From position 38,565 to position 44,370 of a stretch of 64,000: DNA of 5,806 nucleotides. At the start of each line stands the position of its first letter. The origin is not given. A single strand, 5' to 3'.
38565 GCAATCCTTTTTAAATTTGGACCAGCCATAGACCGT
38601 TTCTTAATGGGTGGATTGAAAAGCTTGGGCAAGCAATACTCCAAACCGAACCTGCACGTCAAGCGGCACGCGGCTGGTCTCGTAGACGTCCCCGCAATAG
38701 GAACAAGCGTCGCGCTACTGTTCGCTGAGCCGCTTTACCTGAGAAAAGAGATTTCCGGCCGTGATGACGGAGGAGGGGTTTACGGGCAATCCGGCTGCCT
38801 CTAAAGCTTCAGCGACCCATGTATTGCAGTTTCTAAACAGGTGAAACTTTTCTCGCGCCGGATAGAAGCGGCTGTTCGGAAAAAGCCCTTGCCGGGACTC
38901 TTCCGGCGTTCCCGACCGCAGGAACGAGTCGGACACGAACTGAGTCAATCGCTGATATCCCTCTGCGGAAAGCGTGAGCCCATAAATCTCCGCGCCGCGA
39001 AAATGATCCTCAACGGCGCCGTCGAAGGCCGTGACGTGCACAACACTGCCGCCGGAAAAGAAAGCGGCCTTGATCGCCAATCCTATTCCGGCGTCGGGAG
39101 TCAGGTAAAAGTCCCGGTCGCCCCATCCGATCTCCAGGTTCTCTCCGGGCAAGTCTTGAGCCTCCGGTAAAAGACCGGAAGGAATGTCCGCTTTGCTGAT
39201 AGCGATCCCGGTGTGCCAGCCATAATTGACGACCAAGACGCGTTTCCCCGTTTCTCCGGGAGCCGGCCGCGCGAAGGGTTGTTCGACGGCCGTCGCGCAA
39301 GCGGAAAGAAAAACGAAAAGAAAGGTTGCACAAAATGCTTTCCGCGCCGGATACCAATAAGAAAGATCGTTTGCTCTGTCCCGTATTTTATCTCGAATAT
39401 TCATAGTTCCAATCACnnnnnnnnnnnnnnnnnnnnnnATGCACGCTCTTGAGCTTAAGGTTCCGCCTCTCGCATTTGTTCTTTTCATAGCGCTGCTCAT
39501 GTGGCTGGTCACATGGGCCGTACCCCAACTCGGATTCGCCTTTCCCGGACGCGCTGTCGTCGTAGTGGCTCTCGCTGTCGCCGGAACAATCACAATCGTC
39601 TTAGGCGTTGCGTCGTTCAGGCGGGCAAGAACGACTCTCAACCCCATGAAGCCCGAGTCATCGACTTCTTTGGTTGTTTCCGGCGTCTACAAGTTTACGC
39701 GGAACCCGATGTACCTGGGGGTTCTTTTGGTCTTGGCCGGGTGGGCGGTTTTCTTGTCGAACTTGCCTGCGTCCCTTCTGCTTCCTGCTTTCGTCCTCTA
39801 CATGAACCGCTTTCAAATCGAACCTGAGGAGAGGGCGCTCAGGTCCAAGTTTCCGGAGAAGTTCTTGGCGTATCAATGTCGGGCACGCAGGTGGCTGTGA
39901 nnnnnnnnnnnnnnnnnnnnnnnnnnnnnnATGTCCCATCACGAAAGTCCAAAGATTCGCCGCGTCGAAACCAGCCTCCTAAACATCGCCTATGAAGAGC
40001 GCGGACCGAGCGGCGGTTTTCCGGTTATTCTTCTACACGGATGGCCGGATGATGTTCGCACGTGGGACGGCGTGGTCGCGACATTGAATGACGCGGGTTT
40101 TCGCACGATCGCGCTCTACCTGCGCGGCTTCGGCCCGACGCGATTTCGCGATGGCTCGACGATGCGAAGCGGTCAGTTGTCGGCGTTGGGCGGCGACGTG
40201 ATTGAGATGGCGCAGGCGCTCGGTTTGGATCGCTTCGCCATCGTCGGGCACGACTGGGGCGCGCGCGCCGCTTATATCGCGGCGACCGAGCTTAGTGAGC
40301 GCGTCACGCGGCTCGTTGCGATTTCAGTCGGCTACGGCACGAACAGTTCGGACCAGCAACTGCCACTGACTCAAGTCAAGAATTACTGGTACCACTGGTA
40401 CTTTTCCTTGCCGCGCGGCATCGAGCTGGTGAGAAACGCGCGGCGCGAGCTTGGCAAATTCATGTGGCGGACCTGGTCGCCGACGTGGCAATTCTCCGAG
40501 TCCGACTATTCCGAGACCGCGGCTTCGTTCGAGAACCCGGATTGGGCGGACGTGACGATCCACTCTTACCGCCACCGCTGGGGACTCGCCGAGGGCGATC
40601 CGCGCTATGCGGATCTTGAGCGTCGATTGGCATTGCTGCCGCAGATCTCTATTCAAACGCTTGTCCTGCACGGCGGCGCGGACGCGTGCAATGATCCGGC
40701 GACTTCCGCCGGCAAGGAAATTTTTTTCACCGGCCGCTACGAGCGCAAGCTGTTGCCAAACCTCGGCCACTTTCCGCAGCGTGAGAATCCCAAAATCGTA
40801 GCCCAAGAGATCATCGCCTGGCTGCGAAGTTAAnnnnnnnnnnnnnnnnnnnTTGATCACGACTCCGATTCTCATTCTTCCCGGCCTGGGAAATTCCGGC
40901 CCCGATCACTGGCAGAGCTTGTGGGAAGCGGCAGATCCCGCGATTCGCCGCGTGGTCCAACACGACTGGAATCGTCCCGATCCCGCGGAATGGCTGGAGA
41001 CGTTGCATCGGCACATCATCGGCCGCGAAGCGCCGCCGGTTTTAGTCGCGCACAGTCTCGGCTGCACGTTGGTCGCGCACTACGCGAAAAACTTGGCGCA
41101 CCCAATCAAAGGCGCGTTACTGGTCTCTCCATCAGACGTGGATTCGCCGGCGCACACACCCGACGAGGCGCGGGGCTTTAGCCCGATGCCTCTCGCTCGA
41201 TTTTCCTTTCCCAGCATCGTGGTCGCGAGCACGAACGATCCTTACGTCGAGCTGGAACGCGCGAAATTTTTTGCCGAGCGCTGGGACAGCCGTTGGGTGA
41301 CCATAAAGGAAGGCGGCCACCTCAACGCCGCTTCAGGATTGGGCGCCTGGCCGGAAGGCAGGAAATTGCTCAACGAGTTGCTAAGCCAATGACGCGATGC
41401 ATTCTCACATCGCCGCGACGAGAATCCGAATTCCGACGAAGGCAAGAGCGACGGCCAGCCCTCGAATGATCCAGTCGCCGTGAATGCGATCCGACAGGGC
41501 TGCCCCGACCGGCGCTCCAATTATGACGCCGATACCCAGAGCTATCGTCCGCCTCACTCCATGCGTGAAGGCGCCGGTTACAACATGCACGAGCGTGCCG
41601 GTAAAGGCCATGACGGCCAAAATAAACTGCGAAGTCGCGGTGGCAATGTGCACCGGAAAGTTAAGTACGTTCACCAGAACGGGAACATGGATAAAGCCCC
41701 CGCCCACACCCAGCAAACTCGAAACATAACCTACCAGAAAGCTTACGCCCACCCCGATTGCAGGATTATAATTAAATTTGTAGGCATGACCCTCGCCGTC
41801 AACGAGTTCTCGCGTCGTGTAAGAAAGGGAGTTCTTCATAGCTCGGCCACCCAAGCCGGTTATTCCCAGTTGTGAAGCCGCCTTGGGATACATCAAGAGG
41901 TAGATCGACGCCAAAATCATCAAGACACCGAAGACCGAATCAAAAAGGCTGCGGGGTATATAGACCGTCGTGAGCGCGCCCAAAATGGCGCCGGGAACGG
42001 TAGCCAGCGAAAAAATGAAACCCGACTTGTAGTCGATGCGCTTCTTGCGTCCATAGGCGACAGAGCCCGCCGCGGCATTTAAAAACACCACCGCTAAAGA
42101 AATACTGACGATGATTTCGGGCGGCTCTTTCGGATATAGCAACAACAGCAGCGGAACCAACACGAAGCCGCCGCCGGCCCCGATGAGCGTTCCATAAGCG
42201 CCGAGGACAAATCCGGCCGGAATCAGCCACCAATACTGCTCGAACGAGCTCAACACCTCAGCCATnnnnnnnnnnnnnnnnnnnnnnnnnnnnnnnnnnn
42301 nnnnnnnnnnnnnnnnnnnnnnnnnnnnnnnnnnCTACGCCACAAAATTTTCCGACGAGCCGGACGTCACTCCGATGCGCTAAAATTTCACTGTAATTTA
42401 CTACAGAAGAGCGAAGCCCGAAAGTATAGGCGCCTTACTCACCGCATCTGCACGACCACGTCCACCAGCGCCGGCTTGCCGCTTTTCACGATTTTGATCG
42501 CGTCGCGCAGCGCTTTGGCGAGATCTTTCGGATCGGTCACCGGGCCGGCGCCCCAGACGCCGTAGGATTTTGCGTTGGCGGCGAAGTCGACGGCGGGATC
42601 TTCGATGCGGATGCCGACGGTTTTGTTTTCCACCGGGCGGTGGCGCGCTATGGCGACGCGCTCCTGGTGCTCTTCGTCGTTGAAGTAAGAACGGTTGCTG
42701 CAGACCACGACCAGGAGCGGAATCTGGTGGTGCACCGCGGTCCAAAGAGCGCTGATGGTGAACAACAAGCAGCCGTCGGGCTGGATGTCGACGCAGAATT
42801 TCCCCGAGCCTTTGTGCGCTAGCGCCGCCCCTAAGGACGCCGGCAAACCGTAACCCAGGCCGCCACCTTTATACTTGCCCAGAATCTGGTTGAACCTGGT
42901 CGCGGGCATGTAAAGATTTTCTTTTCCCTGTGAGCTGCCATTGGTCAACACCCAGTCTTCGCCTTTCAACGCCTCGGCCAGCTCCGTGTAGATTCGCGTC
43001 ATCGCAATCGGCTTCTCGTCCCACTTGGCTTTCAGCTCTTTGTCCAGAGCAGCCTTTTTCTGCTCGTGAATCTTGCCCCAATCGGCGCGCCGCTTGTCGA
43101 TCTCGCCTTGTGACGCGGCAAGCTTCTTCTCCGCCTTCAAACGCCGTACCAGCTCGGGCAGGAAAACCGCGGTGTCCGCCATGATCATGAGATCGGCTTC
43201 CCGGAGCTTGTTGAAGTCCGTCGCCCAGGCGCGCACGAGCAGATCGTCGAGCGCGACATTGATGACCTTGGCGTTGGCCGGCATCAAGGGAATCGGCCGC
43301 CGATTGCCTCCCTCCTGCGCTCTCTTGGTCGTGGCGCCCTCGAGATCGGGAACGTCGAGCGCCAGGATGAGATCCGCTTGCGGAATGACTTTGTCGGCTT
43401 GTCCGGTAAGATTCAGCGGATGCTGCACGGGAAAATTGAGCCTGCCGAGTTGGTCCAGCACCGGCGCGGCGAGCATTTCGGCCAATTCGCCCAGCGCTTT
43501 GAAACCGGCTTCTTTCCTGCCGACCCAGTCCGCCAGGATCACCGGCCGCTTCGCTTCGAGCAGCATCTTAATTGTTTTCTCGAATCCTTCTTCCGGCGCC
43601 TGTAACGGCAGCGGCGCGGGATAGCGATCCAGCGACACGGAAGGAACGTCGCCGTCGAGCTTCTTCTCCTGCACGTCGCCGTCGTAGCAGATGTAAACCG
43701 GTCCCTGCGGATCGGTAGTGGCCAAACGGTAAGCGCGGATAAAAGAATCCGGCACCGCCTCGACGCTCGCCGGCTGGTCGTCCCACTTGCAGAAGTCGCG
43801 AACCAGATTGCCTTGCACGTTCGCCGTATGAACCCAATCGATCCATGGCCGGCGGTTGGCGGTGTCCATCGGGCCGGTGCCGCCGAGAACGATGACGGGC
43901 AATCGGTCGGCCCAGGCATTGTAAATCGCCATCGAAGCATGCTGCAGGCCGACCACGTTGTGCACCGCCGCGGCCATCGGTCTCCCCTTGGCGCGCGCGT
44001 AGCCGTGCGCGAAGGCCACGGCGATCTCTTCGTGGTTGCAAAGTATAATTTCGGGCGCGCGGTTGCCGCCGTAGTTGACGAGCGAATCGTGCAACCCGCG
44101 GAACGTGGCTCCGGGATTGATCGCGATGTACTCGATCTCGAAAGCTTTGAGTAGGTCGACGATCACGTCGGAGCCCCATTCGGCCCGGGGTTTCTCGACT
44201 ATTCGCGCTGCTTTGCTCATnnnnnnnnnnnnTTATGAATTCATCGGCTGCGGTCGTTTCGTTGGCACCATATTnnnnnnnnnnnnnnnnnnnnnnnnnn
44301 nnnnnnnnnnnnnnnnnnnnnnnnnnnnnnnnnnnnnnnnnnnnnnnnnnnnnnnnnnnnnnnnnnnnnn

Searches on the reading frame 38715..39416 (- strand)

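Call 55: search_protein_families(library=pfam, proteins=[window:38715-39416:-], max_evalue=0.00001)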
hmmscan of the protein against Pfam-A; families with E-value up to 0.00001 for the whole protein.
window:38715-39416:- (233 aa): 1 family
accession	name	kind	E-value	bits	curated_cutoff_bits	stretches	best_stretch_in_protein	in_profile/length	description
PF09601.15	DUF2459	-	3.1e-35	121.9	27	1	60-216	1-168/171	Protein of unknown function (DUF2459)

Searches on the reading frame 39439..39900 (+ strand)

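Call 55: search_protein_families(library=pfam, proteins=[window:39439-39900:+], max_evalue=0.00001)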
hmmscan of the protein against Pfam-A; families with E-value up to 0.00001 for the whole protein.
window:39439-39900:+ (153 aa): 2 families
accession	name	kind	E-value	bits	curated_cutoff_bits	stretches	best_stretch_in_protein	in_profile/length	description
PF04191.18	PEMT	-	2.4e-12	47.6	25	1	41-139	5-103/105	Phospholipid methyltransferase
PF04140.19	ICMT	-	3.9e-07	30.8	24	1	43-135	2-94/95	Isoprenylcysteine carboxyl methyltransferase (ICMT) family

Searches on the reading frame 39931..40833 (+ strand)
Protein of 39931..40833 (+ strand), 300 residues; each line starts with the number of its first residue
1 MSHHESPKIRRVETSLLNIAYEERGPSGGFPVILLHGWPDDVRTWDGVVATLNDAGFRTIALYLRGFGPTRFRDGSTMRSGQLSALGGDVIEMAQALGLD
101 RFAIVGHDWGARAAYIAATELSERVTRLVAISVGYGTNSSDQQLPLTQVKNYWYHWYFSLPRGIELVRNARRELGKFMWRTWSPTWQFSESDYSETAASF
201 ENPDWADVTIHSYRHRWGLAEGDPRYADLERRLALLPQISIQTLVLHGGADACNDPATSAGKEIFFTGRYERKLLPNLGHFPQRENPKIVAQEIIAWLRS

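Call 55: search_protein_families(library=pfam, proteins=[window:39931-40833:+], max_evalue=0.00001)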
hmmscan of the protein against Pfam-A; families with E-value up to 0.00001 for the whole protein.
window:39931-40833:+ (300 aa): 3 families
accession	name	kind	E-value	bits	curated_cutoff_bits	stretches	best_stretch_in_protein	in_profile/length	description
PF00561.26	Abhydrolase_1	-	3.3e-19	70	25.8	1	31-287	2-245/245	alpha/beta hydrolase fold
PF12697.13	Abhydrolase_6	-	1.2e-14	55.9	26.3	1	32-292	1-216/217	Alpha/beta hydrolase family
PF12146.15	Hydrolase_4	-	1.2e-08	35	27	1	32-262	7-211/239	Serine aminopeptidase, S33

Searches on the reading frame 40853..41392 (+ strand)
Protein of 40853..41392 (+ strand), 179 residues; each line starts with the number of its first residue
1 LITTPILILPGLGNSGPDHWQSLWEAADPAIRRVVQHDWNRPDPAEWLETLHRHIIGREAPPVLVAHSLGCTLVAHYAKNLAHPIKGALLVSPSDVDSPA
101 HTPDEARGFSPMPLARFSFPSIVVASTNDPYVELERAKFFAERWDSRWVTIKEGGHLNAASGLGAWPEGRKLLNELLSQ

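Call 55: search_protein_families(library=pfam, proteins=[window:40853-41392:+], max_evalue=0.00001)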
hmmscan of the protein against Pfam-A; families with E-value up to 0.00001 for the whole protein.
window:40853-41392:+ (179 aa): 3 families
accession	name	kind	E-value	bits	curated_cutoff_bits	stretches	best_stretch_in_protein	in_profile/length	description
PF06821.19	Ser_hydrolase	-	5e-58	196.3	22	1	6-174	1-171/172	Serine hydrolase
PF00561.26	Abhydrolase_1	-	1.6e-10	41.5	25.8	1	8-108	34-115/245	alpha/beta hydrolase fold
PF12697.13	Abhydrolase_6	-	3.8e-09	38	26.3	1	6-169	1-165/217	Alpha/beta hydrolase family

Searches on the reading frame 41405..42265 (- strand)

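Call 56: search_protein_families(library=pfam, proteins=[window:41405-42265:-], max_evalue=0.0001)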
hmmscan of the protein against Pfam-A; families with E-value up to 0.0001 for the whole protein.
window:41405-42265:- (286 aa): 1 family
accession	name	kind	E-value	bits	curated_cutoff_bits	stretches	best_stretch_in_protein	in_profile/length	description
PF01925.25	TauE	-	4.9e-45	154.5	32.6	1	14-280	1-236/237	Sulfite exporter TauE/SafE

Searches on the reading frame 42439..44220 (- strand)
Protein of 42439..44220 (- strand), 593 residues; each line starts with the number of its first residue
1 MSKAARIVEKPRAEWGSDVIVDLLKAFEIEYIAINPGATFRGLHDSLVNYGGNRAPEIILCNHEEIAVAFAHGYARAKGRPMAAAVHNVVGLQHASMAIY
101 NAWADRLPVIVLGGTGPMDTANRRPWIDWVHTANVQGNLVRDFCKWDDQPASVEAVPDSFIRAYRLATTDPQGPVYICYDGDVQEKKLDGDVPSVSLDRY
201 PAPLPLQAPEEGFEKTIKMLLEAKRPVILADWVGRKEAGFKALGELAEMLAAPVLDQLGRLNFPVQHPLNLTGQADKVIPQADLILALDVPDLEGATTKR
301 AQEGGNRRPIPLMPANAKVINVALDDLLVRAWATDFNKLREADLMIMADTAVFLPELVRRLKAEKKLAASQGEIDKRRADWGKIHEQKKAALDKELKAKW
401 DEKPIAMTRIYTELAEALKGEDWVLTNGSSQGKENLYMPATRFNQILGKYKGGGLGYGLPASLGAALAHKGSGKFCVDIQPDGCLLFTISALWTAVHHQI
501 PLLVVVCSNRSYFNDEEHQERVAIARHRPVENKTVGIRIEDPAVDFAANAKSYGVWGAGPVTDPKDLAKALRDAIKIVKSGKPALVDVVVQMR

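Call 56: search_protein_families(library=pfam, proteins=[window:42439-44220:-], max_evalue=0.0001)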
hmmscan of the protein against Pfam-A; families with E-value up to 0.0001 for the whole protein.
window:42439-44220:- (593 aa): 3 families
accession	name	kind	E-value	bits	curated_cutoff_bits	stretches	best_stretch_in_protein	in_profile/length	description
PF02775.26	TPP_enzyme_C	-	1e-23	84.3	21.9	1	428-588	3-151/151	Thiamine pyrophosphate enzyme, C-terminal TPP binding domain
PF02776.23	TPP_enzyme_N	-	1.3e-23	83.5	26.8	1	16-122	3-106/119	Thiamine pyrophosphate enzyme, N-terminal TPP binding domain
PF00205.28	TPP_enzyme_M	-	1.6e-09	38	30.4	1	214-357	2-137/137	Thiamine pyrophosphate enzyme, central domain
